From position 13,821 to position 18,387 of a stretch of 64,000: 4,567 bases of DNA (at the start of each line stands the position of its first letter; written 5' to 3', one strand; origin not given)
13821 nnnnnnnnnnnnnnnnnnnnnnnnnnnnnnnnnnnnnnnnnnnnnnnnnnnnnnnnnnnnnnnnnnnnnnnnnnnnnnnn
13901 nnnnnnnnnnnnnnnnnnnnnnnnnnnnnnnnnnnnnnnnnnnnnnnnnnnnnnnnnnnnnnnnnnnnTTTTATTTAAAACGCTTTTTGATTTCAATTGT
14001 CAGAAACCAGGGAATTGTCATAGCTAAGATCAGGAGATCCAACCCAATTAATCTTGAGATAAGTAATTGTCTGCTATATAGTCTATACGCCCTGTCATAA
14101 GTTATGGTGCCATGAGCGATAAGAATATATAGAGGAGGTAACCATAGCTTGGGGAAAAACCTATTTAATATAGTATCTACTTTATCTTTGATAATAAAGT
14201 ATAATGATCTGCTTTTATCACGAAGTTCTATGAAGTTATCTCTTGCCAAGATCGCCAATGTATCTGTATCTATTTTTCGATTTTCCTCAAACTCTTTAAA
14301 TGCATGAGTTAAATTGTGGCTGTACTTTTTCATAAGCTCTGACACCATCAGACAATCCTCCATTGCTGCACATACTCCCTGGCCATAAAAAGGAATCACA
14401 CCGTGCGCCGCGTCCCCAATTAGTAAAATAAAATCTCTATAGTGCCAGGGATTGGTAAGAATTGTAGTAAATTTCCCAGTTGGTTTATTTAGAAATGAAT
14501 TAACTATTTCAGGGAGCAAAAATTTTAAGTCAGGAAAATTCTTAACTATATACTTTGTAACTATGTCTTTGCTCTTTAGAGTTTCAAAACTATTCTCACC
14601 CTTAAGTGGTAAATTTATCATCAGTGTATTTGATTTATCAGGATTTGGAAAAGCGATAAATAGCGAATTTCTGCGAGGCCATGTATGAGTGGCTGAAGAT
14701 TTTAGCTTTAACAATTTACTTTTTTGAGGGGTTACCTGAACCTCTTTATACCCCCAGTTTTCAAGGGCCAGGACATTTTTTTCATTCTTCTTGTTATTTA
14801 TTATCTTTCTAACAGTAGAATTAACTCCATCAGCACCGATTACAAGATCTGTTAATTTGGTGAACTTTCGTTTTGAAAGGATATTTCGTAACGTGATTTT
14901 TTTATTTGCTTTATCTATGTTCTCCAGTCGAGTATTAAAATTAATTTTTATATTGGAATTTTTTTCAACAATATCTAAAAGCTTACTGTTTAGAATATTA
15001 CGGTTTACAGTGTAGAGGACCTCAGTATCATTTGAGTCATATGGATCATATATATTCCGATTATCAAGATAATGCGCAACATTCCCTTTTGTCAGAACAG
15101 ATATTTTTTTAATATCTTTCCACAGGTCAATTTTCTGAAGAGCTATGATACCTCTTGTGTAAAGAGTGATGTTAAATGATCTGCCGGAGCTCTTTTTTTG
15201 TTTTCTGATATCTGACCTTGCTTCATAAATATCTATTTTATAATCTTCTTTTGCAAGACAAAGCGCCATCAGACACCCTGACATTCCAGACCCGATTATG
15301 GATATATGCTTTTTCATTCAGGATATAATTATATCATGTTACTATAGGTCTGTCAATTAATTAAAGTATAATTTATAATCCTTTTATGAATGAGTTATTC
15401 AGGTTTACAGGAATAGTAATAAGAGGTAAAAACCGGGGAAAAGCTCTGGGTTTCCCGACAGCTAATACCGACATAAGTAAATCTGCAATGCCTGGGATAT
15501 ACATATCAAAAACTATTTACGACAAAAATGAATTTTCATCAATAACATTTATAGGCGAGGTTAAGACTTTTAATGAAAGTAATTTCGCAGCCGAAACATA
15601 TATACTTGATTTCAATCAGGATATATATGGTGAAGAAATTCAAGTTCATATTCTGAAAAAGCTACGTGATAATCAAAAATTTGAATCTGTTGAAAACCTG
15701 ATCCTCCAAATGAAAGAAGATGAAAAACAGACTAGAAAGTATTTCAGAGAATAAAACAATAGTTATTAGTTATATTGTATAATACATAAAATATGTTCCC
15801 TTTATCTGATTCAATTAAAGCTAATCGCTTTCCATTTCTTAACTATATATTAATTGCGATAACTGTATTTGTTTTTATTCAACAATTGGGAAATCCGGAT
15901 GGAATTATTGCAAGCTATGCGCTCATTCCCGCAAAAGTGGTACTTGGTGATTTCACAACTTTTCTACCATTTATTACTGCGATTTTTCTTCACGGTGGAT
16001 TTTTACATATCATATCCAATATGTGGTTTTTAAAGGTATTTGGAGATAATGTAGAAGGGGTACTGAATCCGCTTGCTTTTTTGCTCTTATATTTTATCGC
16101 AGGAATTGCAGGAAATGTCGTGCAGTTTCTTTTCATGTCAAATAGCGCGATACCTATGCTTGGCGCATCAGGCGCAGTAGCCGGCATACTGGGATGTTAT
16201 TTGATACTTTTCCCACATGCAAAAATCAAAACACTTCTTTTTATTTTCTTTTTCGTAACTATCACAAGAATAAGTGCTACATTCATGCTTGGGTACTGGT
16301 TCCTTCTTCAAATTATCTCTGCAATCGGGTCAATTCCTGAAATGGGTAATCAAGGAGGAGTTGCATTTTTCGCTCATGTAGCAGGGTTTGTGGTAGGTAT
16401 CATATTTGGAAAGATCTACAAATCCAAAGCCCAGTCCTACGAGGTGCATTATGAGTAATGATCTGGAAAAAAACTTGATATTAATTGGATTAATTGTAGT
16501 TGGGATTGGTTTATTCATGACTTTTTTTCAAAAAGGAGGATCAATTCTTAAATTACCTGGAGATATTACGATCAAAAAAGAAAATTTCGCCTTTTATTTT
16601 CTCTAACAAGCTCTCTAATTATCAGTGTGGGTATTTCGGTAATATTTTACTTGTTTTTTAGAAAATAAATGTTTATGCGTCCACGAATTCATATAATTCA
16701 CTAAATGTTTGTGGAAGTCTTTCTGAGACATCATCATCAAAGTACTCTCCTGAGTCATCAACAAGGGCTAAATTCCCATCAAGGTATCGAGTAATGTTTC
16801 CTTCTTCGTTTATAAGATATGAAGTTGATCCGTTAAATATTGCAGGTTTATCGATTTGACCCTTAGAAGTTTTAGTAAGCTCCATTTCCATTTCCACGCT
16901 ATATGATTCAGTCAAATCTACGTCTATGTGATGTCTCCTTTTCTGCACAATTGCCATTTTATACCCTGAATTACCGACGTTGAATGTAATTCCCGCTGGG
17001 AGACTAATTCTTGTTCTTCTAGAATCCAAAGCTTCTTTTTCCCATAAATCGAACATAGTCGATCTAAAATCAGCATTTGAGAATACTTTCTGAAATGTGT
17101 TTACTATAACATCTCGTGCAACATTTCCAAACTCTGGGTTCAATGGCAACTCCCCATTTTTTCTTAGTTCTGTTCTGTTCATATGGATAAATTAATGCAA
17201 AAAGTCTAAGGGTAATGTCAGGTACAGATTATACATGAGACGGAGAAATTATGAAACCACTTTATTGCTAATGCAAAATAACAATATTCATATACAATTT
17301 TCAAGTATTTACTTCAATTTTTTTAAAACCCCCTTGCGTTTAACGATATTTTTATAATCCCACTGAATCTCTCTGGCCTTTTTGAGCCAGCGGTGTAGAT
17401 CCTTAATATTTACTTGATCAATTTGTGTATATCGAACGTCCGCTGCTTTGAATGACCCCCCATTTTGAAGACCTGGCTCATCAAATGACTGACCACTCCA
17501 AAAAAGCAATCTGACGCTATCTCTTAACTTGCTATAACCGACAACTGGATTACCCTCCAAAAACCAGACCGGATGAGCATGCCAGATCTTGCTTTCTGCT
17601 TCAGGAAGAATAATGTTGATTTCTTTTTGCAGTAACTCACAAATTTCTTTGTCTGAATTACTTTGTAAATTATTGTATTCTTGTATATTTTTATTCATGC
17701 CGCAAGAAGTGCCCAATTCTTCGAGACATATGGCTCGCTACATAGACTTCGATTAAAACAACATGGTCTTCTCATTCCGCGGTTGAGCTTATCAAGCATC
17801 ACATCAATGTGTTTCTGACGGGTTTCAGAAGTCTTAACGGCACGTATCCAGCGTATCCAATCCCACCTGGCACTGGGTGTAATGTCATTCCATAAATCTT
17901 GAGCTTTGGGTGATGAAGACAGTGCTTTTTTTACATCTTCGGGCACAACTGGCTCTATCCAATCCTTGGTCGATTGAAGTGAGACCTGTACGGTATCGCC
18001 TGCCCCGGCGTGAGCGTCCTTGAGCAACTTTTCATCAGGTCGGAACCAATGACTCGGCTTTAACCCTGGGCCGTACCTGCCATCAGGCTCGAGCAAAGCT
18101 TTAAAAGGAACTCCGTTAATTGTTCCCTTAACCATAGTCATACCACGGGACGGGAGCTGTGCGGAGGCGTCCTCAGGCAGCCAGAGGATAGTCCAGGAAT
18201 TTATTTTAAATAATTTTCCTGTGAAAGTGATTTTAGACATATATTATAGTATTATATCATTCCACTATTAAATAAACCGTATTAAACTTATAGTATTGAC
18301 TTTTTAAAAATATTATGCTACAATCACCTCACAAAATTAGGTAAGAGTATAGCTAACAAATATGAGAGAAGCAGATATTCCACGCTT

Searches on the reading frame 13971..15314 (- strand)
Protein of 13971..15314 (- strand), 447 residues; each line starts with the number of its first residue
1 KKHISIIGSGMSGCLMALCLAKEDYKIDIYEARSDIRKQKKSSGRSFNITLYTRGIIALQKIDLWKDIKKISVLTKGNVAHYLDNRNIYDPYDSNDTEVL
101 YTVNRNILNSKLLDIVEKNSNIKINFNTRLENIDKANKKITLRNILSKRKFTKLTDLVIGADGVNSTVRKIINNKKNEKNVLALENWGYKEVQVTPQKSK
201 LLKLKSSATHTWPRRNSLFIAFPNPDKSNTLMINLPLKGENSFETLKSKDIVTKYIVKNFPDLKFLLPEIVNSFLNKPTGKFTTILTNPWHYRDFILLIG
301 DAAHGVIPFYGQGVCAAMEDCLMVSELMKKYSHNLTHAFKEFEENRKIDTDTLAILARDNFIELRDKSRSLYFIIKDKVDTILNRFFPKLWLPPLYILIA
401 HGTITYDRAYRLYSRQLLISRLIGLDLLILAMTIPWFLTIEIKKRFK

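Call 23: search_protein_families(library=pfam, proteins=[window:13971-15314:-], max_evalue=0.00001)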
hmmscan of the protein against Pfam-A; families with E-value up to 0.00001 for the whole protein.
window:13971-15314:- (447 aa): 2 families
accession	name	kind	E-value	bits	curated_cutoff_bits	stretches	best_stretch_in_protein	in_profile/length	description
PF01494.25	FAD_binding_3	-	3.1e-13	50.1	22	1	4-323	4-313/349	FAD binding domain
PF13450.12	NAD_binding_8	-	7.7e-06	26.5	21.9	0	6-36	1-31/68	NAD(P)-binding Rossmann-like domain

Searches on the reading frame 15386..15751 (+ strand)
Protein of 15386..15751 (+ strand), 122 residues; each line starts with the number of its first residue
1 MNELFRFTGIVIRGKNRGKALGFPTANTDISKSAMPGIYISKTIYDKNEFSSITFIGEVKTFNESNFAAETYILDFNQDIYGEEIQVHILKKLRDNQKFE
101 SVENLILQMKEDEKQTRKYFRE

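Call 23: search_protein_families(library=pfam, proteins=[window:15386-15751:+], max_evalue=0.00001)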
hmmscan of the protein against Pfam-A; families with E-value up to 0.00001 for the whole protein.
window:15386-15751:+ (122 aa): 1 family
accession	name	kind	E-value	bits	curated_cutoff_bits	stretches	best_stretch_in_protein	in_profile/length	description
PF01687.23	Flavokinase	-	3.8e-35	121.2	19.6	1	4-120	4-124/124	Riboflavin kinase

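Call 58: search_protein_families(library=ncbifam, proteins=[window:15386-15751:+], max_evalue=0.00001)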
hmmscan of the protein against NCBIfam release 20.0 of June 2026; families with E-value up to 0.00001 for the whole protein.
window:15386-15751:+ (122 aa): 7 families
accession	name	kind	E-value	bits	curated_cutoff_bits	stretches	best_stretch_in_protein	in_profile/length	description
NF004162.0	PRK05627.1-5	equivalog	2.8e-33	115.6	241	1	4-121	181-300/304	bifunctional riboflavin kinase/FAD synthetase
TIGR00083.1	ribF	equivalog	3.9e-30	105.3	184.35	1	5-121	169-290/290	riboflavin biosynthesis protein RibF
NF004158.0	PRK05627.1-1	equivalog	2.1e-29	102.9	396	1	6-119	187-303/304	bifunctional riboflavin kinase/FAD synthetase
NF004160.0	PRK05627.1-3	equivalog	6.9e-29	100.5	295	1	5-119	192-318/325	bifunctional riboflavin kinase/FAD synthetase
NF004159.0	PRK05627.1-2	equivalog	4.9e-26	91.6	306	1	5-121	188-308/326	bifunctional riboflavin kinase/FAD synthetase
NF004161.0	PRK05627.1-4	equivalog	1.9e-24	86.2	461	1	4-121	189-312/324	bifunctional riboflavin kinase/FAD synthetase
NF004163.0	PRK05627.1-6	equivalog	3.3e-24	85.6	315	1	5-121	189-308/313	bifunctional riboflavin kinase/FAD synthetase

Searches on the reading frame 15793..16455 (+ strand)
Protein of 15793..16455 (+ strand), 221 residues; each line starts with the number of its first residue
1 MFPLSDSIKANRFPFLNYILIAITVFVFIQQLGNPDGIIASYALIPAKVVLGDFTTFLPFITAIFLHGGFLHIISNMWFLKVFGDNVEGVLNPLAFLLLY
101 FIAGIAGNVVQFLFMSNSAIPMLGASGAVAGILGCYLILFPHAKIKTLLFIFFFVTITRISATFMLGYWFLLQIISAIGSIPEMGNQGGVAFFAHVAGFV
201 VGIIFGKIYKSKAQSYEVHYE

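Call 23: search_protein_families(library=pfam, proteins=[window:15793-16455:+], max_evalue=0.00001)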
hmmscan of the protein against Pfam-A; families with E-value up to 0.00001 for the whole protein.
window:15793-16455:+ (221 aa): 1 family
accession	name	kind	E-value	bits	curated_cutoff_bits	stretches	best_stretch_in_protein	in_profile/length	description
PF01694.28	Rhomboid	-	1.2e-29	103.8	22.6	1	58-209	5-140/143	Rhomboid domain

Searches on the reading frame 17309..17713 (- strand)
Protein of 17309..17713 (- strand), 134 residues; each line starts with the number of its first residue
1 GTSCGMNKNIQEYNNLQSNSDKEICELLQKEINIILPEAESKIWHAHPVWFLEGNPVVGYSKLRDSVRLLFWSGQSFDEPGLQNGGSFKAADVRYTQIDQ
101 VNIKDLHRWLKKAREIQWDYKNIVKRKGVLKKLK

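Call 24: search_protein_families(library=pfam, proteins=[window:17309-17713:-], max_evalue=0.00001)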
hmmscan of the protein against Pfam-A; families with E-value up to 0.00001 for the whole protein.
window:17309-17713:- (134 aa): 1 family
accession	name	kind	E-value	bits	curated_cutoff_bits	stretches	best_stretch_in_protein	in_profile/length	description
PF08818.16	DUF1801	-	1.8e-06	28.7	27.2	1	22-113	2-84/85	Domain of unknown function (DU1801)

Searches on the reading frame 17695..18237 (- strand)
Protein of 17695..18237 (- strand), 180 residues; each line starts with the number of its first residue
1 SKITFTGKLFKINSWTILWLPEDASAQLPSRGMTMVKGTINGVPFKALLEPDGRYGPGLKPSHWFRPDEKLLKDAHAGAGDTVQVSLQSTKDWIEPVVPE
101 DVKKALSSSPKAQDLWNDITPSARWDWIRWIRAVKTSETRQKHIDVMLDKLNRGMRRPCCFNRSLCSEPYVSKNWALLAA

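Call 24: search_protein_families(library=pfam, proteins=[window:17695-18237:-], max_evalue=0.00001)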
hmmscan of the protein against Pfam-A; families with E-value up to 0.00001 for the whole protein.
window:17695-18237:- (180 aa): 2 families
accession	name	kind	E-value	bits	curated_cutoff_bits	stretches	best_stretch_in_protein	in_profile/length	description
PF13376.11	OmdA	-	1.9e-18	66.6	25.6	1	96-154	2-60/60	Bacteriocin-protection, YdeI or OmpD-Associated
PF08922.17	DUF1905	-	3.8e-11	43.4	24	1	13-87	12-81/81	Domain of unknown function (DUF1905)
